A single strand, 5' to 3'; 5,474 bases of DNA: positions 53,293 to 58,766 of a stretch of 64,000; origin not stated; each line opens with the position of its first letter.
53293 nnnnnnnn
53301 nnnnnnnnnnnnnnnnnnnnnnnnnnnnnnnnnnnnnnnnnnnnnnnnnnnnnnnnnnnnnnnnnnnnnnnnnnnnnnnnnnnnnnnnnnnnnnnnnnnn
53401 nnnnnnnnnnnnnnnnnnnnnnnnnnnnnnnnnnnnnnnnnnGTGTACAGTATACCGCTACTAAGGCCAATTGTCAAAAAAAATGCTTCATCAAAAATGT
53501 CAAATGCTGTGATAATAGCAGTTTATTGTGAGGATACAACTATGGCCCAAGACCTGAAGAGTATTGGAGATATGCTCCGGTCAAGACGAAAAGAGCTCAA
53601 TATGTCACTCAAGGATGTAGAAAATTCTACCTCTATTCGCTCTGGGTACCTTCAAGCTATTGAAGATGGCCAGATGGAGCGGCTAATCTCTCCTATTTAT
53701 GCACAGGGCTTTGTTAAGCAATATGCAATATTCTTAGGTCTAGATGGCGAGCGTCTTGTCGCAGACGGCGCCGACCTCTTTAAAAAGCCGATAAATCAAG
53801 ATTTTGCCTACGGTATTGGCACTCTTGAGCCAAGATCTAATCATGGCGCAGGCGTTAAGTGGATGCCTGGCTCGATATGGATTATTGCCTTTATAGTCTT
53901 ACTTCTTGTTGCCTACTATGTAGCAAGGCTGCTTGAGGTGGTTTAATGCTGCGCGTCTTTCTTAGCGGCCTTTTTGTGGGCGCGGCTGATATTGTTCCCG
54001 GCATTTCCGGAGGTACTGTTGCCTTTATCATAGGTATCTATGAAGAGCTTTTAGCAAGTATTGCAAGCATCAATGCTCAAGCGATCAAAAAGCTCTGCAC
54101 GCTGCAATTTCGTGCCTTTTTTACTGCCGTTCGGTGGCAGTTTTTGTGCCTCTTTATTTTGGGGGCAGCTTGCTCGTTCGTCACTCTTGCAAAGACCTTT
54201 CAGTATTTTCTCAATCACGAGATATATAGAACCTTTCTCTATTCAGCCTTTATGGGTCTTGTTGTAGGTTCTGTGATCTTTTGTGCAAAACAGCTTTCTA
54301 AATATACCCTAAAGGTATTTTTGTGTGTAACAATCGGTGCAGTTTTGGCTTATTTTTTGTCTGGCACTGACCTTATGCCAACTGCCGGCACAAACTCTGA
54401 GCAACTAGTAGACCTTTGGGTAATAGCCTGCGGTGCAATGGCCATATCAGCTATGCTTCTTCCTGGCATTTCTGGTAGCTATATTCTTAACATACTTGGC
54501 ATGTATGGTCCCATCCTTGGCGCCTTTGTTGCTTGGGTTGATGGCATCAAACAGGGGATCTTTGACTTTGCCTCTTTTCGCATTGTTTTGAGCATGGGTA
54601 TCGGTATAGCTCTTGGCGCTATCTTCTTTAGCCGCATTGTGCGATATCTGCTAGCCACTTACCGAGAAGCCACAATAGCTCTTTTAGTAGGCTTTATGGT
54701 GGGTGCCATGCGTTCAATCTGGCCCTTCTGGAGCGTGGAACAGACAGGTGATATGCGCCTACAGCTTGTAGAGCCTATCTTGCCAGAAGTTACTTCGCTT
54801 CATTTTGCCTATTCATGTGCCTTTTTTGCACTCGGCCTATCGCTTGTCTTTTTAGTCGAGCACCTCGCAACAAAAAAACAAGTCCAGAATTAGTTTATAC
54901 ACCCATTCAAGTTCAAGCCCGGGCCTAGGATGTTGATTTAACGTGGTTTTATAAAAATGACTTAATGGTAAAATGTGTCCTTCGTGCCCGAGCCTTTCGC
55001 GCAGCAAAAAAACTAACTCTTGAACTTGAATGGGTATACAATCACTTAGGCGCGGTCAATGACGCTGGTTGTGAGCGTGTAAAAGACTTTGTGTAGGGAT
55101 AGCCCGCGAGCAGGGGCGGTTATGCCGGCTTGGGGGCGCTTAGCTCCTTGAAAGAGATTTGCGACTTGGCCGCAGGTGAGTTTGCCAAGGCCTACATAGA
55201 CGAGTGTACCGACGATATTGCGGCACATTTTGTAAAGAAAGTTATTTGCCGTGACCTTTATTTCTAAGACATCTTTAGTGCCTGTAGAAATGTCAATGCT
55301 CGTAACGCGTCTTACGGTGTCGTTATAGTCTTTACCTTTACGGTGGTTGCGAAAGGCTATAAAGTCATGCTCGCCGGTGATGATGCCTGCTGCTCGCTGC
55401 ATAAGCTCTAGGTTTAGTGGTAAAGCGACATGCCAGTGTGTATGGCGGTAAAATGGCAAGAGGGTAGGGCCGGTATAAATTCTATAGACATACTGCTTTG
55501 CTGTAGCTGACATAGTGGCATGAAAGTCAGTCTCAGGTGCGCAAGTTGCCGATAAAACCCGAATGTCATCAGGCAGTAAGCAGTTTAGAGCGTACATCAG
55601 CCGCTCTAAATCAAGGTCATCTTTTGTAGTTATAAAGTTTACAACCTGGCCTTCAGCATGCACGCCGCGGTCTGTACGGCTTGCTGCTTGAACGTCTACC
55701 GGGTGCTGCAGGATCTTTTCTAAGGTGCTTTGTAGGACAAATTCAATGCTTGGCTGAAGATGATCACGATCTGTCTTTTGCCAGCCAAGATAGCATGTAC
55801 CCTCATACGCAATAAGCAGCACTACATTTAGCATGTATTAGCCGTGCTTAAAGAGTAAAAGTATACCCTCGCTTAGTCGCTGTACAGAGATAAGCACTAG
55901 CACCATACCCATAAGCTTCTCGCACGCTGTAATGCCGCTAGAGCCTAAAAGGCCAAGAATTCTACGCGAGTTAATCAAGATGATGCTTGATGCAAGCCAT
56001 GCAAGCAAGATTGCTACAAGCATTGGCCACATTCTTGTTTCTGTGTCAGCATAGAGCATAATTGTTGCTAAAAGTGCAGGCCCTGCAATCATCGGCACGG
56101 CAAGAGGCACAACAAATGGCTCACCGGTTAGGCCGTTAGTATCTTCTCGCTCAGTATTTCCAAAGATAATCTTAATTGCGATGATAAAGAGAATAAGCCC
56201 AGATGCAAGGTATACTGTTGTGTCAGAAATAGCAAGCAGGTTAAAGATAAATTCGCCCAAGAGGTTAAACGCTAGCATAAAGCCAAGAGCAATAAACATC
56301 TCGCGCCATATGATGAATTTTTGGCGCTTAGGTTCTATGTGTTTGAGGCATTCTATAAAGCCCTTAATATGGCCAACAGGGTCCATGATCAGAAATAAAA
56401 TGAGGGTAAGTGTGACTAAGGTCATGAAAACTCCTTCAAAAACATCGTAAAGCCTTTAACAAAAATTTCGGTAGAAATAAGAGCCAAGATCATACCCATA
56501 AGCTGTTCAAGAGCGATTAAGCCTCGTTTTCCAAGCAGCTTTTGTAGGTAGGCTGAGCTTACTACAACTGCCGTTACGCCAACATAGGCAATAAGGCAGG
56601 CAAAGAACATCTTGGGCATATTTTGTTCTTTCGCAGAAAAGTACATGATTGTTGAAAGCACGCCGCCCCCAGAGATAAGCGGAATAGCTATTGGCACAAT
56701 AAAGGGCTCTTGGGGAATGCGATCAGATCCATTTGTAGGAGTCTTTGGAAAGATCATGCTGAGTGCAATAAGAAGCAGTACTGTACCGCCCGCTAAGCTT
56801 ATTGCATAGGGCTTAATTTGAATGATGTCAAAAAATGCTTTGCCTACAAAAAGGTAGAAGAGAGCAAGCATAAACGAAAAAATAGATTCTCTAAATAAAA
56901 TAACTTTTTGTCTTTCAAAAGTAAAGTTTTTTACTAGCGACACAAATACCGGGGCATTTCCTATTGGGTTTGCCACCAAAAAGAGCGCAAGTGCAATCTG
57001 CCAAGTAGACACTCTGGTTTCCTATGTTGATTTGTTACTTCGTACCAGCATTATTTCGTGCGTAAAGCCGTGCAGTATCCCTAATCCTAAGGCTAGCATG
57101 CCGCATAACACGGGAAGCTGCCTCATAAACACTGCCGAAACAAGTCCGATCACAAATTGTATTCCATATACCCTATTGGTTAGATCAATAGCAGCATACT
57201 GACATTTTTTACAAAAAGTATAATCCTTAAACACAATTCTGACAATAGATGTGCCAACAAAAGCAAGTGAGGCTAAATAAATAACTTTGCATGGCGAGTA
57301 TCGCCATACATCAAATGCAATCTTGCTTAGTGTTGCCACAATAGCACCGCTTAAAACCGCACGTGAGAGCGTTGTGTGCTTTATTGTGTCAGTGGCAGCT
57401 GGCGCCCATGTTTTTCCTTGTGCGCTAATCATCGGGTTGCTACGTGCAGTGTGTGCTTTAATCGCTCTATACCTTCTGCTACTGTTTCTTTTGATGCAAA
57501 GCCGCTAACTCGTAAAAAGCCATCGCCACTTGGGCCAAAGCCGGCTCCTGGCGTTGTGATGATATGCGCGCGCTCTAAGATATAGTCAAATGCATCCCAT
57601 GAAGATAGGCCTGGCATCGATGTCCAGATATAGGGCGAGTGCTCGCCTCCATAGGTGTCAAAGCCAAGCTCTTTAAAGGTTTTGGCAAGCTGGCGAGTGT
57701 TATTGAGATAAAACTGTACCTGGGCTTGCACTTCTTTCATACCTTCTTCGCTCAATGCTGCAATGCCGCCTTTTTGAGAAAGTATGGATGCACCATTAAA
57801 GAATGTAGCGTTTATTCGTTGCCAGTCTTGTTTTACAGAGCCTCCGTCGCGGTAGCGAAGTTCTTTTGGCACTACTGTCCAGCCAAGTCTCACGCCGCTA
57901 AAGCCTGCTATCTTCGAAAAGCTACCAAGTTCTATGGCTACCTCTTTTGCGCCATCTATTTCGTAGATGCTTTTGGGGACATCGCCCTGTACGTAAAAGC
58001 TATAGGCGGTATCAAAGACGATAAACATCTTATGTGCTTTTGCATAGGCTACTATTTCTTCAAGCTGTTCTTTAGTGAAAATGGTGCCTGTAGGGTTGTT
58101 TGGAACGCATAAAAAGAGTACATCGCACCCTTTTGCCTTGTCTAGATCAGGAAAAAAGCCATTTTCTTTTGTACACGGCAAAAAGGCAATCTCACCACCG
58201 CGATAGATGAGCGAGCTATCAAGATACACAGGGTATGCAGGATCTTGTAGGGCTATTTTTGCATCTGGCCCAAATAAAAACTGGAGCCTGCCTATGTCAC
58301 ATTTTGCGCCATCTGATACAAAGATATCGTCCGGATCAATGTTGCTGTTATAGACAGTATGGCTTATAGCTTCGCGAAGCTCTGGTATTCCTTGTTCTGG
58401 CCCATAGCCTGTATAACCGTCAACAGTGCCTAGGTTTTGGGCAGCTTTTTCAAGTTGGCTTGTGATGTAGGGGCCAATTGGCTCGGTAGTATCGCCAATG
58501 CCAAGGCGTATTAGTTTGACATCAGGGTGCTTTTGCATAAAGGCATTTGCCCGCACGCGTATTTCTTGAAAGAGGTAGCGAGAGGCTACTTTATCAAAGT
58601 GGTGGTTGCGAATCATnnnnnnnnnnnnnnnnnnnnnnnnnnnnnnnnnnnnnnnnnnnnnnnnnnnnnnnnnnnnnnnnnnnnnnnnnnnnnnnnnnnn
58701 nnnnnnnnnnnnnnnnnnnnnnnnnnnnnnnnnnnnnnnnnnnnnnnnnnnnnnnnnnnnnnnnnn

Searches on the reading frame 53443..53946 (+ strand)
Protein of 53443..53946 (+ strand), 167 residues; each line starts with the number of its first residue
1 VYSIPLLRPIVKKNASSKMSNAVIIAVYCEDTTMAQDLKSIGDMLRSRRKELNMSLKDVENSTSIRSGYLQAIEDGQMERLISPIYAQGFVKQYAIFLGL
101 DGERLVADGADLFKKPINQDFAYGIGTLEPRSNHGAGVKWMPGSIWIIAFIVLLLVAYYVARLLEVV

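Call 76: search_protein_families(library=pfam, proteins=[window:53443-53946:+], max_evalue=0.001)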
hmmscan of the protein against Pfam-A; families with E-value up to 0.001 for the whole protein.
window:53443-53946:+ (167 aa): 2 families
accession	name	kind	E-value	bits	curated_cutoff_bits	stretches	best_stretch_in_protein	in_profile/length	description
PF13413.12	HTH_25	-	2e-21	76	24.6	1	44-104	1-61/62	Helix-turn-helix domain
PF12844.13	HTH_19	-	9.1e-07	29.1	30.2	1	42-105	1-58/64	Helix-turn-helix domain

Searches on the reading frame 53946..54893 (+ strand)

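Call 48: search_protein_families(library=pfam, proteins=[window:53946-54893:+], max_evalue=0.00001)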
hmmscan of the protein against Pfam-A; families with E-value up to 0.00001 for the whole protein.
window:53946-54893:+ (315 aa): 1 family
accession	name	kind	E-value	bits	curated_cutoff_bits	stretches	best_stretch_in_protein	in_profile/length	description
PF04018.18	VCA0040-like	-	7e-64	216.2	26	1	11-267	1-237/246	Undecaprenyl phosphate translocase-like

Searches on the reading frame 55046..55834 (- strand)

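Call 48: search_protein_families(library=pfam, proteins=[window:55046-55834:-], max_evalue=0.00001)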
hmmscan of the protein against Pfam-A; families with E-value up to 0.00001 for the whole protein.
window:55046-55834:- (262 aa): 1 family
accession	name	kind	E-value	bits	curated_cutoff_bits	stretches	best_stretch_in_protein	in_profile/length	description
PF01416.25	PseudoU_synth_1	-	4.9e-34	117.5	23.3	2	152-252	5-107/108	tRNA pseudouridine synthase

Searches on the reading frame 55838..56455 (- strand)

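Call 76: search_protein_families(library=pfam, proteins=[window:55838-56455:-], max_evalue=0.001)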
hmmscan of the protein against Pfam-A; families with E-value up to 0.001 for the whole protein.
window:55838-56455:- (205 aa): 1 family
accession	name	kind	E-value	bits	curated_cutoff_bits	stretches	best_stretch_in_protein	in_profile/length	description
PF01914.23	MarC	-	1.4e-39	136.1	23.9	1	12-199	3-200/203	MarC family integral membrane protein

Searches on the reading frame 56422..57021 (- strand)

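Call 76: search_protein_families(library=pfam, proteins=[window:56422-57021:-], max_evalue=0.001)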
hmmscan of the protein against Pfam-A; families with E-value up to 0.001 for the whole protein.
window:56422-57021:- (199 aa): 1 family
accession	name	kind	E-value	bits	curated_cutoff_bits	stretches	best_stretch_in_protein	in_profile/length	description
PF01914.23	MarC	-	1.8e-42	145.5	23.9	1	7-193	5-201/203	MarC family integral membrane protein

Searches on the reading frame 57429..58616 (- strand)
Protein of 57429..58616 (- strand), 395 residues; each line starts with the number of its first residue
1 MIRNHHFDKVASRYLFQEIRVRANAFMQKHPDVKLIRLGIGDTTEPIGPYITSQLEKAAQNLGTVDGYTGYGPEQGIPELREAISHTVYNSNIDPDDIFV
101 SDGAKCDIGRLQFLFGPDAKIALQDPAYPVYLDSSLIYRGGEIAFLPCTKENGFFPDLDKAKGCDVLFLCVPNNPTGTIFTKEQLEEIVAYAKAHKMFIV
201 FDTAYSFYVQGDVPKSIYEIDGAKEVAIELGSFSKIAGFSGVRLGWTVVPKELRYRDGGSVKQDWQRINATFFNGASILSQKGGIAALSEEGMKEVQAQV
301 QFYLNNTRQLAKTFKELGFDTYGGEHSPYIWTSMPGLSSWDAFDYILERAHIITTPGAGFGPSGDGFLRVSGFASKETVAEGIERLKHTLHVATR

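Call 48: search_protein_families(library=pfam, proteins=[window:57429-58616:-], max_evalue=0.00001)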
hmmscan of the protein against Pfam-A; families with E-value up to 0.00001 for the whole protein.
window:57429-58616:- (395 aa): 1 family
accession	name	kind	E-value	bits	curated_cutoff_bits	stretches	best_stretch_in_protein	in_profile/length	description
PF00155.27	Aminotran_1_2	-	2.9e-46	158.8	19.7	1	34-386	2-361/361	Aminotransferase class I and II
